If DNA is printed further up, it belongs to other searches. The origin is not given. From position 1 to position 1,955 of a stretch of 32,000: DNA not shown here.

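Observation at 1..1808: yidD reading frame runs into yidC with no stop codon (possible YidD-YidC fusion)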

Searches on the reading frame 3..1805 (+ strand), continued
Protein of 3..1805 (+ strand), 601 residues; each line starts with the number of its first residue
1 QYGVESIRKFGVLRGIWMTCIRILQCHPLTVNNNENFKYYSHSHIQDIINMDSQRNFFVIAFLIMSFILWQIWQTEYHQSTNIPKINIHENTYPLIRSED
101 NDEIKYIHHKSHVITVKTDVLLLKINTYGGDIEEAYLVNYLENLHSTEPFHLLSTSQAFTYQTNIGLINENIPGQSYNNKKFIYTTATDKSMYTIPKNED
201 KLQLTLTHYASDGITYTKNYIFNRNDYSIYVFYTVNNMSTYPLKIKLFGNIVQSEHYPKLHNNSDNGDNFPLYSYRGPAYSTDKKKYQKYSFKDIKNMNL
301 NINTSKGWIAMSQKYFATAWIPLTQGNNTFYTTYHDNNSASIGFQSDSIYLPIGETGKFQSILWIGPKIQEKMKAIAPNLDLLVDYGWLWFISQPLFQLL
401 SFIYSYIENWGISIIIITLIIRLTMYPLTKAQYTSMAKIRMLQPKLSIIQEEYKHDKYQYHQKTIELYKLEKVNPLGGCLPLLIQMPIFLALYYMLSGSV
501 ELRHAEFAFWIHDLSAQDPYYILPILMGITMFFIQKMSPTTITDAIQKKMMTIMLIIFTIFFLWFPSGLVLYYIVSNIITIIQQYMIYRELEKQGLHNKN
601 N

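Call 16: find_encoding_contigs(protein=P0004, flank=3000, max_places=3)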
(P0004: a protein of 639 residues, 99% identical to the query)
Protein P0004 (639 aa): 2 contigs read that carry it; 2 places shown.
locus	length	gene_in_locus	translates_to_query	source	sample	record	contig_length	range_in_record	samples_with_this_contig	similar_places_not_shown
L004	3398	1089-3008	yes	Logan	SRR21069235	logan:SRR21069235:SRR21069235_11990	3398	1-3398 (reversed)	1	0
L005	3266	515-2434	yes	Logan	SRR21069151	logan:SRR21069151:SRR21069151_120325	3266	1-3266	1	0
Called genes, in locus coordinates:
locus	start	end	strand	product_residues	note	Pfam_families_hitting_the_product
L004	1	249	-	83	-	?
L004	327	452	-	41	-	-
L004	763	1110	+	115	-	PF00825:Ribonuclease_P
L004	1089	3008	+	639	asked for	PF01809:YidD, PF14849:YidC_periplas, PF02096:60KD_IMP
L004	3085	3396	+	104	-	?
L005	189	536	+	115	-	PF00825:Ribonuclease_P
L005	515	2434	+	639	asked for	PF01809:YidD, PF14849:YidC_periplas, PF02096:60KD_IMP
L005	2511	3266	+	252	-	?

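Call 17: find_encoding_contigs(protein=P0030, flank=2500, max_places=2)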
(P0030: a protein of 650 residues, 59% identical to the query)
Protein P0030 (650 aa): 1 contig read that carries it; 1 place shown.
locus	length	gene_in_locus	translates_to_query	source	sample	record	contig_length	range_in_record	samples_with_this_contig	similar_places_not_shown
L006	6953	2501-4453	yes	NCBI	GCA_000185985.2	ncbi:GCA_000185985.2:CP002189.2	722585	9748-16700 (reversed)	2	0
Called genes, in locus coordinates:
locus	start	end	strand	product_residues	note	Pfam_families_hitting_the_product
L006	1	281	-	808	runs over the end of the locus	PF02518:HATPase_c, PF00204:DNA_gyraseB, PF01751:Toprim, PF21249:GyrB_hook, PF18053:GyrB_insert, PF00986:DNA_gyraseB_C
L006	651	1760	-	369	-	PF00712:DNA_pol3_beta, PF02767:DNA_pol3_beta_2, PF02768:DNA_pol3_beta_3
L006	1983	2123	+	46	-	PF00468:Ribosomal_L34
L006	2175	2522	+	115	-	PF00825:Ribonuclease_P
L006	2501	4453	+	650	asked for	PF01809:YidD, PF14849:YidC_periplas, PF02096:60KD_IMP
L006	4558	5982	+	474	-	PF10396:TrmE_N, PF12631:MnmE_helical, PF01926:MMR_HSR1, PF02421:FeoB_N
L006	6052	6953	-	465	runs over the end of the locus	PF00483:NTP_transferase, PF01128:IspD (weak), PF12804:NTP_transf_3, PF25084:LbH_EIF2B (faint), PF00132:Hexapep (weak), PF25087:GMPPB_C, PF00132:Hexapep, PF14602:Hexapep_2 (weak)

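Call 19: find_encoding_contigs(protein=P0062, flank=2500, max_places=2)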
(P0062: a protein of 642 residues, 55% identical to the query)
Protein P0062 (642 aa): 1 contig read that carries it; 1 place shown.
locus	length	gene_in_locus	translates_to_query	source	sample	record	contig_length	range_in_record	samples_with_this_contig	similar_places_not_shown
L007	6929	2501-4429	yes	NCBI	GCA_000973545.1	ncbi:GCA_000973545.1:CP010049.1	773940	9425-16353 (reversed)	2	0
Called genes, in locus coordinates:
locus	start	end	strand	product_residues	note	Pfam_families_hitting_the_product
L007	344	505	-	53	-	-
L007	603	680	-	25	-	-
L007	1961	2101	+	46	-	PF00468:Ribosomal_L34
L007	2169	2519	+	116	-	PF00825:Ribonuclease_P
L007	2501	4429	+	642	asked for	PF01809:YidD, PF14849:YidC_periplas, PF02096:60KD_IMP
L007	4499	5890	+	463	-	PF10396:TrmE_N, PF12631:MnmE_helical, PF02421:FeoB_N, PF01926:MMR_HSR1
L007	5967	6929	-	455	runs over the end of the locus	PF00483:NTP_transferase, PF01128:IspD, PF02348:CTP_transf_3 (faint), PF12804:NTP_transf_3, PF25084:LbH_EIF2B (faint), PF25087:GMPPB_C, PF00132:Hexapep, PF14602:Hexapep_2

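Call 20: find_encoding_contigs(protein=P0011, flank=2500, max_places=2)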
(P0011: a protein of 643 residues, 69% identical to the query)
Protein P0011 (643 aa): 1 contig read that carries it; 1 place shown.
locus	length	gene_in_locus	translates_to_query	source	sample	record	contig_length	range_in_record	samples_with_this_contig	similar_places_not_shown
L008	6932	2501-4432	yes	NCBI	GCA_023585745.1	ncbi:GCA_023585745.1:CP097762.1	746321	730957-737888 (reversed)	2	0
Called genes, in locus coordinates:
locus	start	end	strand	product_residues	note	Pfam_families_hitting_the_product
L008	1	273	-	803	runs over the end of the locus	PF02518:HATPase_c, PF00204:DNA_gyraseB, PF01751:Toprim, PF21249:GyrB_hook, PF18053:GyrB_insert, PF00986:DNA_gyraseB_C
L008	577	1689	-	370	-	PF00712:DNA_pol3_beta, PF02767:DNA_pol3_beta_2, PF02768:DNA_pol3_beta_3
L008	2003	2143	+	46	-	PF00468:Ribosomal_L34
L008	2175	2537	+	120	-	PF00825:Ribonuclease_P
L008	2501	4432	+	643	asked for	PF01809:YidD, PF14849:YidC_periplas, PF02096:60KD_IMP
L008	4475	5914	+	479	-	PF10396:TrmE_N, PF00071:Ras (faint), PF03193:RsgA_GTPase (faint), PF12631:MnmE_helical, PF02421:FeoB_N, PF01926:MMR_HSR1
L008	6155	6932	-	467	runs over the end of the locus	PF00483:NTP_transferase, PF01128:IspD (weak), PF12804:NTP_transf_3, PF24894:Hexapep_GlmU (faint), PF25084:LbH_EIF2B (faint), PF25087:GMPPB_C (weak), PF00132:Hexapep, PF14602:Hexapep_2 (weak)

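Call 29: find_encoding_contigs(protein=P0031, flank=1500, max_places=1)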
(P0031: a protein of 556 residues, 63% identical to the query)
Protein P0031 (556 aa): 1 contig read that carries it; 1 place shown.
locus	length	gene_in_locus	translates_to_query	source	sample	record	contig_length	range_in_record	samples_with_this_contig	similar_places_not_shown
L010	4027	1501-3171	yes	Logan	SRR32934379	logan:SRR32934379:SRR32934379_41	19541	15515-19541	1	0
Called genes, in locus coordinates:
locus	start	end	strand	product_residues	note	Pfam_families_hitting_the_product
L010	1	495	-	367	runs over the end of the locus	PF00712:DNA_pol3_beta, PF02767:DNA_pol3_beta_2, PF02768:DNA_pol3_beta_3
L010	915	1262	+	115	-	PF00825:Ribonuclease_P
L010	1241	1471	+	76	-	PF01809:YidD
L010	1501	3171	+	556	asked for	PF14849:YidC_periplas, PF02096:60KD_IMP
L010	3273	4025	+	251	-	?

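Call 30: find_encoding_contigs(protein=P0035, flank=1500, max_places=1)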
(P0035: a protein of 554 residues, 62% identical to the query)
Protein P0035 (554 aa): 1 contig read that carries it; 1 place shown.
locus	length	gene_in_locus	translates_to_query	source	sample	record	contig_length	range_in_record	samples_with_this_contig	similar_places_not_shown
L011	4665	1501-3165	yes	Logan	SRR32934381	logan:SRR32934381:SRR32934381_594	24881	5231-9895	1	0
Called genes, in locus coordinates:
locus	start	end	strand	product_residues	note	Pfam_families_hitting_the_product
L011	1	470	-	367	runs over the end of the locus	PF00712:DNA_pol3_beta, PF02767:DNA_pol3_beta_2, PF02768:DNA_pol3_beta_3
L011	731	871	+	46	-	PF00468:Ribosomal_L34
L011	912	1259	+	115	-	PF00825:Ribonuclease_P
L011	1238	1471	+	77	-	PF01809:YidD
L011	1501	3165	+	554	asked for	PF14849:YidC_periplas, PF02096:60KD_IMP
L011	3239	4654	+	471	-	PF10396:TrmE_N, PF12631:MnmE_helical, PF00071:Ras (weak), PF01926:MMR_HSR1, PF02421:FeoB_N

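Call 31: find_encoding_contigs(protein=P0034, flank=1500, max_places=1)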
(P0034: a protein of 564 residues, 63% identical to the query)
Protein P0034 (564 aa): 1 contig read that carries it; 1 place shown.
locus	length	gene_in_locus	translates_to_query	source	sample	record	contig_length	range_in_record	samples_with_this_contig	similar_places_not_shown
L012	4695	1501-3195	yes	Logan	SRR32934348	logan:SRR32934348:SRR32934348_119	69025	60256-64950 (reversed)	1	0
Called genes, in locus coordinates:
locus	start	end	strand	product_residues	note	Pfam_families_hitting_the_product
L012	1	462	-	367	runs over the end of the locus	PF00712:DNA_pol3_beta, PF02767:DNA_pol3_beta_2, PF02768:DNA_pol3_beta_3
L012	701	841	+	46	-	PF00468:Ribosomal_L34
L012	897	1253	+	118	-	PF00825:Ribonuclease_P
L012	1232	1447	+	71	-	PF01809:YidD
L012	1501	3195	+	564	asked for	PF14849:YidC_periplas, PF02096:60KD_IMP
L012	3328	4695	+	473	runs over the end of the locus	PF10396:TrmE_N, PF12631:MnmE_helical, PF01926:MMR_HSR1, PF02421:FeoB_N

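Call 32: find_encoding_contigs(protein=P0016, flank=1500, max_places=1)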
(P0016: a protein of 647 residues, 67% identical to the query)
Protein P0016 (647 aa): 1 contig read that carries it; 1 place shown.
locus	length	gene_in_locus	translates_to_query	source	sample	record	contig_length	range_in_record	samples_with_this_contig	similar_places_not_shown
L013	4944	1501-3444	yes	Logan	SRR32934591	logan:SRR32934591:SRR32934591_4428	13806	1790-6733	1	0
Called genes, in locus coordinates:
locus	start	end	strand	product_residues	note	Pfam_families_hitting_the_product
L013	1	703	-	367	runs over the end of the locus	PF00712:DNA_pol3_beta, PF02767:DNA_pol3_beta_2, PF02768:DNA_pol3_beta_3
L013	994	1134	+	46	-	PF00468:Ribosomal_L34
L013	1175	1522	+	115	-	PF00825:Ribonuclease_P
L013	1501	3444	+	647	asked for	PF01809:YidD, PF14849:YidC_periplas, PF02096:60KD_IMP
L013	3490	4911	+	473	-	PF10396:TrmE_N, PF12631:MnmE_helical, PF04548:AIG1 (faint), PF01926:MMR_HSR1, PF02421:FeoB_N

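Call 33: find_encoding_contigs(protein=P0042, flank=1500, max_places=1)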
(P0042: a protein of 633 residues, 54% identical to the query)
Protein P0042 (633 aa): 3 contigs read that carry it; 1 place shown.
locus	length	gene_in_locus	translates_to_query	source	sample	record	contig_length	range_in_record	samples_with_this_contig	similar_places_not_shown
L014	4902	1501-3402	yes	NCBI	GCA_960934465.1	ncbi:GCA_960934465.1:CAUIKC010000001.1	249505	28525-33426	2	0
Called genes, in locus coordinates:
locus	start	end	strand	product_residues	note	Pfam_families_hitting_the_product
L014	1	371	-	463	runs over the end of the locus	PF11638:DnaA_N, PF00308:Bac_DnaA, PF01695:IstB_IS21 (weak), PF00004:AAA (weak), PF22688:Hda_lid (weak), PF08299:Bac_DnaA_C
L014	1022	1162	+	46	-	PF00468:Ribosomal_L34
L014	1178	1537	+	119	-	PF00825:Ribonuclease_P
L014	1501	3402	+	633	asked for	PF01809:YidD, PF14849:YidC_periplas, PF02096:60KD_IMP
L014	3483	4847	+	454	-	PF10396:TrmE_N, PF12631:MnmE_helical, PF01926:MMR_HSR1, PF02421:FeoB_N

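Call 54: predict_structure(alignment_id=A1)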
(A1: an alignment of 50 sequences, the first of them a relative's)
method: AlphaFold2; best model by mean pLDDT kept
length: 639 residues; sequences in the alignment: 50
mean_pLDDT: 70.9   pTM: 0.60
mean pLDDT of the five models: 70.9, 66.9, 64.5, 64.2, 62.5
residues with pLDDT >= 90: 105; 70-90: 274; 50-70: 150; < 50: 110
segments of 3 or more residues with pLDDT < 50: 1-3, 28-33, 64-98, 111-146, 211-217, 300-310, 577-581, 636-639
pLDDT, mean of each block of 10 residues (from residue 1): 54 70 55 56 65 61 43 28 32 44 57 39 30 38 50 91 88 84 74 80 84 50 87 90 91 94 91 92 92 69 43 79 80 85 89 86 89 86 93 94 77 64 59 78 81 83 79 74 81 83 82 61 70 65 61 69 77 59 65 73 77 81 77 54
secondary structure, 60 per line:
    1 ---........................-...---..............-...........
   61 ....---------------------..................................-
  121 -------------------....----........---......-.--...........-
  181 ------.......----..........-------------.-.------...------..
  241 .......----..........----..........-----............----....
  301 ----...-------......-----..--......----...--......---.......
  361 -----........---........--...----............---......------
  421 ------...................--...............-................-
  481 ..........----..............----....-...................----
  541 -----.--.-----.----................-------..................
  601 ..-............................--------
elements in order: H4-27 H35-48 H50-64 H86-119 H140-143 E151-155 E159-164 E169-179 E187-193 E198-207 E230-232 E239-247 E252-261 E266-275 E281-292 H297-300 E315-320 H330-335 E340-342 E345-350 E354-360 E366-373 E377-384 E387-389 E394-405 H409-414 H427-445 H448-462 H464-479 H481-490 H495-508 H513-516 H518-536 H560-575 H583-602 H605-631
